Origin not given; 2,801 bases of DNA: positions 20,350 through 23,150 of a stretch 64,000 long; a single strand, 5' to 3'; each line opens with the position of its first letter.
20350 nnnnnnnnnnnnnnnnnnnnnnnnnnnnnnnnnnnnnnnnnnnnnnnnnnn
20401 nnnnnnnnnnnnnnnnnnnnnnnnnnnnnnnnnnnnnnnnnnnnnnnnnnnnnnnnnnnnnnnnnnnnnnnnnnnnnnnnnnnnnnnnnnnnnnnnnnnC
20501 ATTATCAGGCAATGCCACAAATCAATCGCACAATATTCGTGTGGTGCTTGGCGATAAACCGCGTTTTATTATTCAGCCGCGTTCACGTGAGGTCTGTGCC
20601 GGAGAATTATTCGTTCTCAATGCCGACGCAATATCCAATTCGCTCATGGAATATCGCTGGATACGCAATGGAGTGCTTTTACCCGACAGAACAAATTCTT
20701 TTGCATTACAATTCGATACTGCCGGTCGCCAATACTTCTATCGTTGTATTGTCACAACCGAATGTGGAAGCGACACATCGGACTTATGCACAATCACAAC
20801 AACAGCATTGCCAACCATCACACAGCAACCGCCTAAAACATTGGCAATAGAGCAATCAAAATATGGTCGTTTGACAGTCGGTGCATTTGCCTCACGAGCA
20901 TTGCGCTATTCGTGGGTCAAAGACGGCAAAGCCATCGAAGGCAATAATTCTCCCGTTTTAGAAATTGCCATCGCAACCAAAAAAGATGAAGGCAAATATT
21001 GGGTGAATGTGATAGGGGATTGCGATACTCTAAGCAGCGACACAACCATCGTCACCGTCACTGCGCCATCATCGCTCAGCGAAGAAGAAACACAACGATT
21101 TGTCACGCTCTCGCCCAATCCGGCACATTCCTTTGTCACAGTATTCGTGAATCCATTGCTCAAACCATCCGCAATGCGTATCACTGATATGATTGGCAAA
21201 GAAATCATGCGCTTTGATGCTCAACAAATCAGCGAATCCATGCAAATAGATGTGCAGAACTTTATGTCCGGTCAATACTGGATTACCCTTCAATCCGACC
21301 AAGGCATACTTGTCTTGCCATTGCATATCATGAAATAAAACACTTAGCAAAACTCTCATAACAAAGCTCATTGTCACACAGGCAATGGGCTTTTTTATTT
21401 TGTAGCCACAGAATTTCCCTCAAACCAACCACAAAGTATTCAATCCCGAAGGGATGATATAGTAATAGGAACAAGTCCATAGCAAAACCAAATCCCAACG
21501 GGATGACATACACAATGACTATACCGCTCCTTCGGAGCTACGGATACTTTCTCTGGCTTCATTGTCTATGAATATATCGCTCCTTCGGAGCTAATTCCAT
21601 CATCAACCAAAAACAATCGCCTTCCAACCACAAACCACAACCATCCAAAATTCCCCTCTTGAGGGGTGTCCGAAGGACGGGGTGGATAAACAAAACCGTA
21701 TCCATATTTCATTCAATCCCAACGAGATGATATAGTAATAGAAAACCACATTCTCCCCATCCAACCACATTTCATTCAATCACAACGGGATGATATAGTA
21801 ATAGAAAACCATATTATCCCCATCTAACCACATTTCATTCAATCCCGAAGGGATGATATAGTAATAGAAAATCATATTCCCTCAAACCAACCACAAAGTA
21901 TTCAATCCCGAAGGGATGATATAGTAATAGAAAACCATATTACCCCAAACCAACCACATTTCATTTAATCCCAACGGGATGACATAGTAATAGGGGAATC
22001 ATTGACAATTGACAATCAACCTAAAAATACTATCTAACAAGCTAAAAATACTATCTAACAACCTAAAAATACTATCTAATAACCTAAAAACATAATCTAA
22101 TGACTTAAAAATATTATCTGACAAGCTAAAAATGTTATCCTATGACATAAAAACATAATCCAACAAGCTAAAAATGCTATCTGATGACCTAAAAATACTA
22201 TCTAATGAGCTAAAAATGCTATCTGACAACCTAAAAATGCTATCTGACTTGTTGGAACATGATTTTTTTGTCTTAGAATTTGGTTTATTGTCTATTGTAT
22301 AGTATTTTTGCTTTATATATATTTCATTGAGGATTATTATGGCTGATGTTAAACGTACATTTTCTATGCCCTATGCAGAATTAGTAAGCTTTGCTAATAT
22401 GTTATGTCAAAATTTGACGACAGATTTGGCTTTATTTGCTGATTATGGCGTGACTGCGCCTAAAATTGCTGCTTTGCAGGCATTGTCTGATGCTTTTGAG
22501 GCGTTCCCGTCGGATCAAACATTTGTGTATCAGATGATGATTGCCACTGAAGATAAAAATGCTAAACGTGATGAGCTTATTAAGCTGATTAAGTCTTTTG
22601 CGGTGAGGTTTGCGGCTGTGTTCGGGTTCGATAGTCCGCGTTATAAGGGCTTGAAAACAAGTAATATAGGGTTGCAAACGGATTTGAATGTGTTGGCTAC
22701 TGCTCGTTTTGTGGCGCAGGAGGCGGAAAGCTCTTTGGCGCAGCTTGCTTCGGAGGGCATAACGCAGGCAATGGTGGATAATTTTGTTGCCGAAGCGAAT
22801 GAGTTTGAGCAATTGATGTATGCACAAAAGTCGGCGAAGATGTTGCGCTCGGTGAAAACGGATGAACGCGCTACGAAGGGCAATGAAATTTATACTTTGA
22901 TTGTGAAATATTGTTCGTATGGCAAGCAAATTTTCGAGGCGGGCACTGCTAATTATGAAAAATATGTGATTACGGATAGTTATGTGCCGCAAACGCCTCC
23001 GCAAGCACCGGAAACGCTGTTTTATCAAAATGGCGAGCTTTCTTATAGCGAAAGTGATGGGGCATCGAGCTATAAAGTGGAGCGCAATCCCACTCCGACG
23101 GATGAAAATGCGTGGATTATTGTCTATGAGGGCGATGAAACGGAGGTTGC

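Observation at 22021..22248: Eleven direct repeats with an exact 21-bp period and phased A-tracts immediately upstream of a hypothetical FN3 gene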

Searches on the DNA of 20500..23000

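Call 7: search_rna_families(source=window, start=20500, end=23000, threshold=evalue, max_evalue=1)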
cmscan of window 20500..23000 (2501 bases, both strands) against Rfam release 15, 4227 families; matches with E-value up to 1: 2.
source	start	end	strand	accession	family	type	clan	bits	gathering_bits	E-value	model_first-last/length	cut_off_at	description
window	21305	21447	-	RF01794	sok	Gene; antitoxin;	-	18.9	59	0.25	1-157/157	no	sok antitoxin (CssrC)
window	22531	22589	+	RF01304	sR5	Gene; snRNA; snoRNA; CD-box;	-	16.7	40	0.84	1-53/53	no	Small nucleolar RNA sR5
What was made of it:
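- On Known RNA families (Rfam): Only two sub-threshold chance hits in 20500-23000 (call 7).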

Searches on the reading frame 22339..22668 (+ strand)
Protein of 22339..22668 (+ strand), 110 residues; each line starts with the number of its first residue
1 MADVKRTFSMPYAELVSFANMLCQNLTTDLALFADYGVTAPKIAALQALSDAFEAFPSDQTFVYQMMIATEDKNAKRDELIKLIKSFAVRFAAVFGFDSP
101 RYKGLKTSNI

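Call 81: search_protein_families(library=pfam, proteins=[window:22339-22668:+], max_evalue=10)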
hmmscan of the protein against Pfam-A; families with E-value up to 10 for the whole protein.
window:22339-22668:+ (110 aa): 1 family
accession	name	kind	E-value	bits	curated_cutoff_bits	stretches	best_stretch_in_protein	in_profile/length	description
PF10281.14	Ish1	-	0.11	13.3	26.6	1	68-86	18-36/37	Putative nuclear envelope organisation protein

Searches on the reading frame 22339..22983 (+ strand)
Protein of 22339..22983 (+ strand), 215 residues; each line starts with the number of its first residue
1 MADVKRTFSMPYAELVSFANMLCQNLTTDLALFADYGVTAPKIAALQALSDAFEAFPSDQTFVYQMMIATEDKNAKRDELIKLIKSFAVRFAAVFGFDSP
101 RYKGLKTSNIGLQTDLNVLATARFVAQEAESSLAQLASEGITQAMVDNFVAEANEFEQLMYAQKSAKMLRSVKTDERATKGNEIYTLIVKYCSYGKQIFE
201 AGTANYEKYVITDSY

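Call 46: search_solved_structures(query=A2, max_evalue=10)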
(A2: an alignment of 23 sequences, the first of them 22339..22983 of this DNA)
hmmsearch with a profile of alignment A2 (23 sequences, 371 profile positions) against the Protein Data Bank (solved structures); distinct sequences matched with E-value up to 10: 25.
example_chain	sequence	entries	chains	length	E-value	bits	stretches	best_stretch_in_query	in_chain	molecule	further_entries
8g4l_bm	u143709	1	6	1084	1.9e-06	30.5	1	247-300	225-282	Titin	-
9vsf_A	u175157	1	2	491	2.8e-06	29.9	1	220-351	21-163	Beta-1,3-glucanase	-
4u3h_A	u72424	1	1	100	4.5e-05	25.9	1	228-299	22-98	FN3con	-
2db8_A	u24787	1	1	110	0.0012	21.2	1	220-299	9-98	Tripartite motif protein 9, isoform 2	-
3mpc_A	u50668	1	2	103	0.0018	20.7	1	225-289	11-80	Fn3-like protein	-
3lpw_A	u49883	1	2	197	0.002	20.6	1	236-299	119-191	A77-A78 domain from Titin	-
5j7k_A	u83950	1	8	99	0.0048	19.3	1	305-365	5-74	FN3con-a-lys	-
9l9p_S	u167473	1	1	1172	0.013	17.8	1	308-365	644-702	Putative tail fiber protein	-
5e53_A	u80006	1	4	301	0.021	17.2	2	213-298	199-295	Contactin-1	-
1x5x_A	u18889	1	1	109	0.025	16.9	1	233-299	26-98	Fibronectin type-III domain containing protein 3a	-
2crz_A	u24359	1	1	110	0.027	16.8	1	247-298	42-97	Fibronectin type-III domain containing protein 3a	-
5g56_A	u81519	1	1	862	0.069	15.5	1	225-289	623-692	CARBOHYDRATE BINDING FAMILY 6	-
7mro_A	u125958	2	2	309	0.093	15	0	277-298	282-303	Contactin-4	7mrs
2nzi_A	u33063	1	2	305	0.18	14.1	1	229-296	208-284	Titin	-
8oq9_A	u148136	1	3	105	0.22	13.8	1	221-298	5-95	Titin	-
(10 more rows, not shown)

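Call 49: predict_structure(alignment_id=A2)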
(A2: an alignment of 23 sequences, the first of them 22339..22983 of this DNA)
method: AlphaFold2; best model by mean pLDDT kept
length: 215 residues; sequences in the alignment: 23
mean_pLDDT: 92.0   pTM: 0.71
mean pLDDT of the five models: 92.0, 91.5, 91.5, 91.2, 91.1
residues with pLDDT >= 90: 166; 70-90: 43; 50-70: 3; < 50: 3
segments of 3 or more residues with pLDDT < 50: none
pLDDT, mean of each block of 10 residues (from residue 1): 73 91 95 95 96 87 90 98 97 94 91 96 97 95 98 98 90 87 94 94 90 61
secondary structure, 60 per line:
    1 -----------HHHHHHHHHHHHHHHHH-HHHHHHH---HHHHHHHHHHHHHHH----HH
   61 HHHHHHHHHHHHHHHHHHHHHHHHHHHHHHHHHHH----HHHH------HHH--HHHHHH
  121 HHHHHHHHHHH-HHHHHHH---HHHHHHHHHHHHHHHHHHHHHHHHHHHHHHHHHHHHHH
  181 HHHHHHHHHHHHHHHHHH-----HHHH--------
elements in order: H12-28 H30-36 H40-54 H59-95 H100-103 H115-131 H133-139 H143-198 H204-207

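Call 53: fold_search(model_id=the predicted structure, library=pdb)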
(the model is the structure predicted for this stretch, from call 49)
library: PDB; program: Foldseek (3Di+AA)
matches with E <= 10: 556; with E <= 0.001: 0
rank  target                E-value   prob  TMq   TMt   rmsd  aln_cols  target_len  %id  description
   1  5vju                  1.6e-01  0.33  0.21  0.23  29.0       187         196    8  De Novo Photosynthetic Reaction Center Protein Variant Equipped with His-Tyr H-bond, Heme B, and Cd(II) ions (released 2018-04-25)
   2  8y6v_G                2.1e-01  0.44  0.29  0.23  18.0       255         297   11  Near-atomic structure of icosahedrally averaged jumbo bacteriophage PhiKZ capsid (released 2024-08-14)
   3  4e40                  2.4e-01  0.25  0.21  0.19  13.0       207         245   12  The haptoglobin-hemoglobin receptor of Trypanosoma congolense (released 2013-01-16)
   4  9fed                  2.5e-01  0.28  0.21  0.25  30.7       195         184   12  Single-chain chimeric protein mimicking the interaction between HR1 and HR2 in HIV gp41 (released 2025-05-28)
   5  2rld_C                3.6e-01  0.51  0.21  0.32   7.0       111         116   15  CRYSTAL STRUCTURE OF A PROTEIN WITH UNKNOWN FUNCTION FROM S23 RIBOSOMAL PROTEIN FAMILY (BT_0352) FROM BACTEROIDES THET (released 2007-10-30)
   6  6iv2_D                4.6e-01  0.28  0.28  0.24  17.5       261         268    7  Crystal structure of a bacterial Bestrophin homolog from Klebsiella pneumoniae with a mutation Y211A (released 2019-11-13)
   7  2etd                  5.1e-01  0.51  0.28  0.38  15.8       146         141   16  Crystal structure of a lema protein (tm0961) from thermotoga maritima msb8 at 2.28 A resolution (released 2005-11-15)
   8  5vjs                  5.1e-01  0.20  0.21  0.23  29.7       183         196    8  De Novo Photosynthetic Reaction Center Protein Equipped with Heme B, a synthetic Zn porphyrin, and Zn(II) cations (released 2018-04-25)
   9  8d9p                  5.6e-01  0.21  0.23  0.25  29.6       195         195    9  De Novo Photosynthetic Reaction Center Protein Equipped with Heme B and Mn(II) cations (released 2022-09-28)
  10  9qwr_B                5.9e-01  0.20  0.21  0.25  34.1       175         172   12  MIC60 helical bundle dimer (released 2026-02-25)
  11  8d9o                  6.2e-01  0.14  0.19  0.20  29.8       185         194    8  De Novo Photosynthetic Reaction Center Protein in Apo-State (released 2022-09-28)
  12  6ch2_E                6.6e-01  0.23  0.23  0.31  21.2       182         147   15  Crystal structure of the cytoplasmic domain of FlhA and FliT-FliD complex (released 2018-05-16)
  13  6ivm_A                6.9e-01  0.30  0.29  0.25  11.9       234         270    8  Crystal structure of a membrane protein P143A (released 2019-11-06)
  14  5vtl                  7.2e-01  0.14  0.21  0.22  15.9       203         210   11  Structure of metacyclic invariant surface protein , Tb427.07.360, from Trypanosoma brucei. (released 2018-08-08)
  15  5x87_A                7.6e-01  0.25  0.29  0.25  11.2       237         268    8  Crystal structure of a bacterial Bestrophin homolog from Klebsiella pneumoniae with a mutation L177T (released 2017-11-01)
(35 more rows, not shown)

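Call 59: find_related_loci(query=A2, collection=viral_contigs, flank=3000)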
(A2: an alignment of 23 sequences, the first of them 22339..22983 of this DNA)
Query A2 (215 aa) in viral_contigs; peptide patterns used: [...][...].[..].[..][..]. (x = any residue, [..] = any of these).
122 stretches matched a pattern, but none encodes a relative of the query by tblastn (E <= 1e-3).
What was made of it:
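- On Replication-origin iterons: No relatives were found in viral contigs (call 59).
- Closest known: Iterons of theta-replicating plasmids and phage lambda ori. Different: No phage or plasmid relatives were found (call 59).
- Tried and rejected: None found (call 59).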

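Call 78: search_protein_representatives(alignment_id=A2)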
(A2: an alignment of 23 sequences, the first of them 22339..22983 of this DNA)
Query: 23 sequences, 371 profile positions. Proteins with E-value up to 0.001 (for the whole library): 25827; up to 1e-10: 8179; up to 1e-30: 1357. The best 150 are listed.
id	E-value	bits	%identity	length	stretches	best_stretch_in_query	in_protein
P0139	8.5e-215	729.3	-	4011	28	222-362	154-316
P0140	1.7e-207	705.2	-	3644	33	213-364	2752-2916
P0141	3.0e-190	648.5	-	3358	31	221-364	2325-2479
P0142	7.7e-159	545.2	-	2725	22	222-362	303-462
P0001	5.7e-150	516.0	-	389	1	5-366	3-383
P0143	1.0e-142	492.1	-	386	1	9-366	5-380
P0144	4.6e-129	447.2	-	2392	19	221-363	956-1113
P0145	3.9e-126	437.6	-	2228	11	219-365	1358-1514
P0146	3.4e-119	414.7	-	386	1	5-365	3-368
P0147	5.7e-117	407.4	-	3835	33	220-339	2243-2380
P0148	7.9e-116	403.6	-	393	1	5-365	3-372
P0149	3.5e-115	401.5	-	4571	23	232-364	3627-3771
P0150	4.8e-114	397.8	-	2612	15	215-365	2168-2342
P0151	5.2e-113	394.4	-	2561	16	220-365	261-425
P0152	9.1e-112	390.3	-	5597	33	220-333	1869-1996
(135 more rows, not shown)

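Call 85: fold_search(model_id=the predicted structure, library=viral)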
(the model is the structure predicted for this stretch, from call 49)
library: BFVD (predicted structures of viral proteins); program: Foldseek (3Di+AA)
matches with E <= 10: 586; with E <= 0.001: 0
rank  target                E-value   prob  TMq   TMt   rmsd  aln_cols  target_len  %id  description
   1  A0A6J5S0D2            1.0e-01  0.35  0.21  0.22  26.7       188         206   19  Uncharacterized protein [uncultured Caudovirales phage]
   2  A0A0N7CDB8            1.9e-01  0.30  0.25  0.14  33.3       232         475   13  Uncharacterized protein [Salmonella phage 38]
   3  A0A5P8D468            2.1e-01  0.38  0.26  0.24  33.2       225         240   16  DUF7217 domain-containing protein [Pectobacterium phage Wc4]
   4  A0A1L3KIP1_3          2.9e-01  0.41  0.27  0.06  21.1       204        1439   14  Replicase polyprotein 1ab [Beihai hermit crab virus 4]
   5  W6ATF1                3.0e-01  0.94  0.42  0.27  17.9       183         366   15  (no name in the UniProt tables at hand)
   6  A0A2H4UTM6            3.5e-01  0.16  0.21  0.21  28.1       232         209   11  Uncharacterized protein [Bodo saltans virus]
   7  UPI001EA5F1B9         3.5e-01  0.15  0.20  0.17  20.5       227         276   13  (no name look-up for this kind of identifier)
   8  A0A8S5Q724            4.7e-01  0.16  0.22  0.19  22.8       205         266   19  Uncharacterized protein [Podoviridae sp. ctJaJ36]
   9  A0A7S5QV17            4.7e-01  0.12  0.18  0.12  28.9       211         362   14  (no name in the UniProt tables at hand)
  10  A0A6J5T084            4.9e-01  0.38  0.34  0.08  11.2       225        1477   13  Uncharacterized protein [uncultured Caudovirales phage]
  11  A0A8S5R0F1            5.2e-01  0.18  0.23  0.20  36.1       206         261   11  Uncharacterized protein (Fragment) [Myoviridae sp. ctxjh1]
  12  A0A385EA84            5.2e-01  0.15  0.24  0.24  31.4       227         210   14  Uncharacterized protein [Caulobacter phage CcrPW]
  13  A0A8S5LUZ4            5.2e-01  0.13  0.18  0.17  19.3       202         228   12  Uncharacterized protein [Siphoviridae sp. ctMsr1]
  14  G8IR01                5.7e-01  0.21  0.27  0.08  24.9       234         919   12  MuF-like minor capsid protein [Mycobacterium phage Fionnbharth]
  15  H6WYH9                5.7e-01  0.18  0.26  0.23  25.3       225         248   12  Tail related protein [Hafnia phage Enc34]
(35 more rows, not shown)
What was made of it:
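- Tried and rejected: Foldseek of the N-domain against PDB and BFVD gave nothing at E <= 0.001 (calls 53, 85).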
